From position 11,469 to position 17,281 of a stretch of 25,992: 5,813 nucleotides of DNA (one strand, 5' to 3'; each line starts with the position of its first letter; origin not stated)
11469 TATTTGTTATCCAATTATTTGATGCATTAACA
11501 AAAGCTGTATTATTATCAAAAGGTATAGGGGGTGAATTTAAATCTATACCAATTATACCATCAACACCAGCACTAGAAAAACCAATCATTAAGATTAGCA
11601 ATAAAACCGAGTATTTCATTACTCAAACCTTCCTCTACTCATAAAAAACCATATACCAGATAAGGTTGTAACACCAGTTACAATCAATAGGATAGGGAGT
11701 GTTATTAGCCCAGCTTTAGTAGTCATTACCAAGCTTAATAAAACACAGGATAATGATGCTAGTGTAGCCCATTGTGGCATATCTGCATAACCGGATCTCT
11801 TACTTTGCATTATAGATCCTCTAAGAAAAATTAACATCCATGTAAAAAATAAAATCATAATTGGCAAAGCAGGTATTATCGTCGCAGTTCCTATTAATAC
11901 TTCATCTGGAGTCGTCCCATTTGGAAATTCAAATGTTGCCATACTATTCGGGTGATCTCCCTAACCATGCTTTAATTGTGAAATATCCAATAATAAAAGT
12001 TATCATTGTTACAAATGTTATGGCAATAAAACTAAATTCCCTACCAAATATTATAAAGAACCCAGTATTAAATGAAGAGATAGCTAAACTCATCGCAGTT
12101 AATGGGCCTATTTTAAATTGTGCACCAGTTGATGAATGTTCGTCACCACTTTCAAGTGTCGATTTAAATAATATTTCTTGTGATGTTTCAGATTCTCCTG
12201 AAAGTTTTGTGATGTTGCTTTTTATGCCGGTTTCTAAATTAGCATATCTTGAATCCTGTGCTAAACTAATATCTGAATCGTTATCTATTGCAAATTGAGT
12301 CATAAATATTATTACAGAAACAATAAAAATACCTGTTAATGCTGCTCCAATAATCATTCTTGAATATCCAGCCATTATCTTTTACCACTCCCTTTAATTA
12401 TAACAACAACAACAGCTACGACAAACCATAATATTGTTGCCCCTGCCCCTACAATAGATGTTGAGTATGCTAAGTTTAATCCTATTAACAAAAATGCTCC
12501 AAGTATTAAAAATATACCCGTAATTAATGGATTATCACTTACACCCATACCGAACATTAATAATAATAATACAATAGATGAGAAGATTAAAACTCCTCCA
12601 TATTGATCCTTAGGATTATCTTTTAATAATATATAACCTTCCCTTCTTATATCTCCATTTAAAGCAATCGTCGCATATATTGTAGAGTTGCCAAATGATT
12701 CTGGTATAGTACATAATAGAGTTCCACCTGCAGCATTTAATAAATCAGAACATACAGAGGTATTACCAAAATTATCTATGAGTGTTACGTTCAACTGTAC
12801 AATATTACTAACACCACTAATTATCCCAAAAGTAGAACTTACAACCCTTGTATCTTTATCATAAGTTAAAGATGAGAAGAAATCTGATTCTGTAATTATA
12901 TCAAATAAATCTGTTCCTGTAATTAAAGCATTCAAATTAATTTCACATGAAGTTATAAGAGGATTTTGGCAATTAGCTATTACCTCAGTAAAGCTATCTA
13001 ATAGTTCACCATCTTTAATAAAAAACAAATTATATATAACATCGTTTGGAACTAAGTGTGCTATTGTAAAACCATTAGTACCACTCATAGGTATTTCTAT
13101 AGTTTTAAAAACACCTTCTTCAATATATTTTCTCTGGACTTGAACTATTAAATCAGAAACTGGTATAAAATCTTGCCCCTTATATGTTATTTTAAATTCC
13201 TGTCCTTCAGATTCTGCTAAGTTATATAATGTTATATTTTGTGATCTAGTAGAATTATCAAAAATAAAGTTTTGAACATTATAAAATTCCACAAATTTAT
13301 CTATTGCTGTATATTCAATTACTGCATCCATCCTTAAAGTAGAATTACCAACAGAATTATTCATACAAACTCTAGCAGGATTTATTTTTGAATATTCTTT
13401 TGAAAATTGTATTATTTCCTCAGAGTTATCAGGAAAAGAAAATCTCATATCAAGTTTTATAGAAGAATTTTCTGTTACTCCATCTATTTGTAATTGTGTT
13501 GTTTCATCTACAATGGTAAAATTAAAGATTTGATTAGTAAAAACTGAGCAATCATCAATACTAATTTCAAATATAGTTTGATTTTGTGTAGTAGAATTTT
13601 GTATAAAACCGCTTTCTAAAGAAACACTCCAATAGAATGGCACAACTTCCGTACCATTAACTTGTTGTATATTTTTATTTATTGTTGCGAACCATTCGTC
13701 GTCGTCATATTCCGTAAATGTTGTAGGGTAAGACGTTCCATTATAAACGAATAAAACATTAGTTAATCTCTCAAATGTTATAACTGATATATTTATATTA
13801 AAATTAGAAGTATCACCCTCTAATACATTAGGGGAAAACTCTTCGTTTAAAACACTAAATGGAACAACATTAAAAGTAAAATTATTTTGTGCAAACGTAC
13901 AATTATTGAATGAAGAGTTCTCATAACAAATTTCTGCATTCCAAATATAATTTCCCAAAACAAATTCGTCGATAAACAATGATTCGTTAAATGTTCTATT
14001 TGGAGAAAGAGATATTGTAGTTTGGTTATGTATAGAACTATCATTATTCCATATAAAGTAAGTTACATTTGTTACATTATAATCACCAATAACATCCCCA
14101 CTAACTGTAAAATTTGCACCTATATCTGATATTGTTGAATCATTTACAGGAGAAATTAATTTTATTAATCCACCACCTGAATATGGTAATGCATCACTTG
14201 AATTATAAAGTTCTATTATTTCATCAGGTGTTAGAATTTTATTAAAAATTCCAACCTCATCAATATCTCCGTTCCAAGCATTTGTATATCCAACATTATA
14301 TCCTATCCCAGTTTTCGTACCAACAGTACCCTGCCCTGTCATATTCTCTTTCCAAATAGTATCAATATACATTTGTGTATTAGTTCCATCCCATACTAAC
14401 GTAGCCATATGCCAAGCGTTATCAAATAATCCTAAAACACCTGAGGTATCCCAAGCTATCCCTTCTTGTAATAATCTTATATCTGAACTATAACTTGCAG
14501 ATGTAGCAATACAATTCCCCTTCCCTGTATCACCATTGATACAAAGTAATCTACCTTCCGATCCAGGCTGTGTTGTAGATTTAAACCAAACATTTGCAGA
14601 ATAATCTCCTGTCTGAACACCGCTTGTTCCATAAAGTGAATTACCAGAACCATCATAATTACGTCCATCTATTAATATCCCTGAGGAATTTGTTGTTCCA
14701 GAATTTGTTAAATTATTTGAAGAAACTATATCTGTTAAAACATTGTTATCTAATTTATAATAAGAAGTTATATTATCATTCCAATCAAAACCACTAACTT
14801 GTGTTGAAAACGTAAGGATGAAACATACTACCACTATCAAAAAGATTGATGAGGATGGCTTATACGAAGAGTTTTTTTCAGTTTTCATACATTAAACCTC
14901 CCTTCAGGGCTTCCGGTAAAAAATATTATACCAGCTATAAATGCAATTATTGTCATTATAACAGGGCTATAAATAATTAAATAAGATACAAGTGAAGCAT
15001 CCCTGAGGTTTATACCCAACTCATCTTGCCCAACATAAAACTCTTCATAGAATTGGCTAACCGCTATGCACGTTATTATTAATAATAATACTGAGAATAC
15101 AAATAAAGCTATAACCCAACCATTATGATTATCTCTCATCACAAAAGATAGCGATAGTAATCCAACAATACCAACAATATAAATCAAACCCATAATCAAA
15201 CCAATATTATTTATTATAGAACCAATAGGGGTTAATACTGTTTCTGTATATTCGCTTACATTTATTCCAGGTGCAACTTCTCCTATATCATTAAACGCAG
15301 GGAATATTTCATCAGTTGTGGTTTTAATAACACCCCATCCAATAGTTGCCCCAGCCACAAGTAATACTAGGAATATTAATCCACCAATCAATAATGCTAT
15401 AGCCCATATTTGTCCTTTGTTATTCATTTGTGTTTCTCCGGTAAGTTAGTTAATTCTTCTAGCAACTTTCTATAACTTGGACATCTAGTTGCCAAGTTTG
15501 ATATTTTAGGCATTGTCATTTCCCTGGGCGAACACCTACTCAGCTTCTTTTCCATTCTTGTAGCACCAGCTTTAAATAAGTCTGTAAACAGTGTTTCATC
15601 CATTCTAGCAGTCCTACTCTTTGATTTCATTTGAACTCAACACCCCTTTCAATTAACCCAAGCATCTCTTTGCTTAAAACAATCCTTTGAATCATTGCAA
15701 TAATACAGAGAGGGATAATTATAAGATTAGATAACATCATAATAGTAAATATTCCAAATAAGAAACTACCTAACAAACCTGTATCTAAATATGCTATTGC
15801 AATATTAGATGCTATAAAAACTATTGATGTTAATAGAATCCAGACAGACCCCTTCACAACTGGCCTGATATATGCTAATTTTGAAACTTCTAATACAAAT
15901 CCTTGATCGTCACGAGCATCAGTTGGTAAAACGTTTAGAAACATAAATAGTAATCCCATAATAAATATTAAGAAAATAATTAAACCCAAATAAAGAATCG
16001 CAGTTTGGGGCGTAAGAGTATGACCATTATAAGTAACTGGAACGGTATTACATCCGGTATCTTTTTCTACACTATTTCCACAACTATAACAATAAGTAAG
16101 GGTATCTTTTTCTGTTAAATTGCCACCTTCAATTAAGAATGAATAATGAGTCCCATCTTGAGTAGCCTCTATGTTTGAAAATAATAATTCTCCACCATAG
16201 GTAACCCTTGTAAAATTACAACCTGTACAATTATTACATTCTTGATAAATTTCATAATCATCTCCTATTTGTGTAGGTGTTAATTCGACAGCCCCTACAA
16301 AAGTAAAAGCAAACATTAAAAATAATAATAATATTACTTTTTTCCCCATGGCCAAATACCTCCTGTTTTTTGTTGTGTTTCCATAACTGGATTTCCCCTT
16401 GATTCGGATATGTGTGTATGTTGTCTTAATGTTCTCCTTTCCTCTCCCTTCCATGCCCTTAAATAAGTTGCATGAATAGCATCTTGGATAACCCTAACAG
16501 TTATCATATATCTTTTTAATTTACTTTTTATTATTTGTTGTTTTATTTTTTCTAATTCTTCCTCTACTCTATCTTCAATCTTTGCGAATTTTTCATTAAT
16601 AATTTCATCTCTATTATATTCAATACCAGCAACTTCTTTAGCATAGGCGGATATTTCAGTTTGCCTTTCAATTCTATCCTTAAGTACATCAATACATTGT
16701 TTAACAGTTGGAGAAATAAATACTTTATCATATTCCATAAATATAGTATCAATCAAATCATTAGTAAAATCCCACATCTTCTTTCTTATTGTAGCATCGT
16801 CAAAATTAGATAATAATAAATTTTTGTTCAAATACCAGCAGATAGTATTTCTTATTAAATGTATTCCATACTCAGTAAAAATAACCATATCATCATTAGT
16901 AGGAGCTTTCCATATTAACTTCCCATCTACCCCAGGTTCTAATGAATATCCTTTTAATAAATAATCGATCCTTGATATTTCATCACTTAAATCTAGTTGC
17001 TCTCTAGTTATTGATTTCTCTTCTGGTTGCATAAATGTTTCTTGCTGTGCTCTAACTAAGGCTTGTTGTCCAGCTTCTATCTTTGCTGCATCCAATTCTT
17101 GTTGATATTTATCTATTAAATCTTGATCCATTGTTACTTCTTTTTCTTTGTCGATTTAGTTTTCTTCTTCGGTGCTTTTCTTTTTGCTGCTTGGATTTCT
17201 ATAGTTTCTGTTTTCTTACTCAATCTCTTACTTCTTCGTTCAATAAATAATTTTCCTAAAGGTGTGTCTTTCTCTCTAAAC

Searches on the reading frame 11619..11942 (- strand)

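Call 11: search_protein_families(library=pfam, proteins=[window:11619-11942:-], max_evalue=0.1)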
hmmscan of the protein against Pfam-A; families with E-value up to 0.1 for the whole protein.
window:11619-11942:- (107 aa): 1 family
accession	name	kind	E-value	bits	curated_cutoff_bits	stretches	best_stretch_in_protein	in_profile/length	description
PF06196.17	DUF997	-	0.025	14.9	26.3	1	26-75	10-58/77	Protein of unknown function (DUF997)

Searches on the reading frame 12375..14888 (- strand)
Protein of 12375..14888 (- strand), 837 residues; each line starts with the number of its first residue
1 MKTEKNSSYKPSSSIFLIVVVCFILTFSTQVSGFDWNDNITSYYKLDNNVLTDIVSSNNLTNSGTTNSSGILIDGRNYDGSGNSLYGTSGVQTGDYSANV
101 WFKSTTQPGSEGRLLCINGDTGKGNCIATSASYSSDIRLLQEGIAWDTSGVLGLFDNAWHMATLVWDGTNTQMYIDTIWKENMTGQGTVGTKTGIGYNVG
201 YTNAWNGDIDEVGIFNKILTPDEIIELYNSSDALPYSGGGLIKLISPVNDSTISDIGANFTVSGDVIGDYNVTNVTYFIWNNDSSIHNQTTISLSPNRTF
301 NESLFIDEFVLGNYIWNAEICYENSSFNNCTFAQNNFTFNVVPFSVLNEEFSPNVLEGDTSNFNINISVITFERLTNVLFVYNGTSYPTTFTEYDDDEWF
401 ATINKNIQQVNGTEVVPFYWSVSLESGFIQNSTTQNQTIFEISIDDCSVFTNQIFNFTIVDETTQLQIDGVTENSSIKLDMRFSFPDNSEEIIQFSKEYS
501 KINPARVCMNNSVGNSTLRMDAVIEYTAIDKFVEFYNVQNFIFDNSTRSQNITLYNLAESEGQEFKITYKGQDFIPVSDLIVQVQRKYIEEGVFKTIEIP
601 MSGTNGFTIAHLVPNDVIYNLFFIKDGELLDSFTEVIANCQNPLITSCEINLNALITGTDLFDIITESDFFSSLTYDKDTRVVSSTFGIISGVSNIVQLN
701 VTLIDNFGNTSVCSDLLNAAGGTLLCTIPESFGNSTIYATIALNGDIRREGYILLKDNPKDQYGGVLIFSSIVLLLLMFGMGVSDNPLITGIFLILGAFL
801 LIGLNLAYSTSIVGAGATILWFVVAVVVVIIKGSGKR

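Call 9: search_protein_families(library=pfam, proteins=[window:12375-14888:-], max_evalue=0.1)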
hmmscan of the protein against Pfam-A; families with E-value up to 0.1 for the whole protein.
window:12375-14888:- (837 aa): 1 family
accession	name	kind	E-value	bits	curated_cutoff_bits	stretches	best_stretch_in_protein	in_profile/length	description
PF13385.13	Laminin_G_3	-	2.8e-11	44.2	27.6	1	89-224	12-150/151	Concanavalin A-like lectin/glucanases superfamily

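Call 10: search_protein_families(library=phrogs, proteins=[window:12375-14888:-], max_evalue=0.1)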
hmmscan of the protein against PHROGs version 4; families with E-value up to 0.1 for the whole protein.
window:12375-14888:- (837 aa): 0 families

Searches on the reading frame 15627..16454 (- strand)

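Call 9: search_protein_families(library=pfam, proteins=[window:15627-16454:-], max_evalue=0.1)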
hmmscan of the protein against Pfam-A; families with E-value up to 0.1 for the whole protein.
window:15627-16454:- (275 aa): 0 families

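Call 10: search_protein_families(library=phrogs, proteins=[window:15627-16454:-], max_evalue=0.1)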
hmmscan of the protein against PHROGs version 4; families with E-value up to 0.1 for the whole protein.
window:15627-16454:- (275 aa): 2 families
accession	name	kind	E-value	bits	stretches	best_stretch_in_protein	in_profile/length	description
phrog_30431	-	unknown function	0.037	15.1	1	71-87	13-28/52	-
phrog_12619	-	unknown function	0.061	14.4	1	14-56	9-50/59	-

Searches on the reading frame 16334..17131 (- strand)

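Call 9: search_protein_families(library=pfam, proteins=[window:16334-17131:-], max_evalue=0.1)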
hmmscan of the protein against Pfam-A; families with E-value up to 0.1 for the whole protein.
window:16334-17131:- (265 aa): 1 family
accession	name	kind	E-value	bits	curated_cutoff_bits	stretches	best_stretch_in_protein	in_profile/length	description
PF05504.16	Spore_GerAC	-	0.0057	17.3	23.6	1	156-231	70-143/167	Spore germination B3/ GerAC like, C-terminal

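Call 10: search_protein_families(library=phrogs, proteins=[window:16334-17131:-], max_evalue=0.1)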
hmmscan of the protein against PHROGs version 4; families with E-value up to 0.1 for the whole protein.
window:16334-17131:- (265 aa): 2 families
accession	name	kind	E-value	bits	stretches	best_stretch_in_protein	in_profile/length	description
phrog_32327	-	unknown function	0.0021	19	1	142-207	17-83/152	-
phrog_9593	-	unknown function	0.026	15.9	1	129-195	54-120/122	-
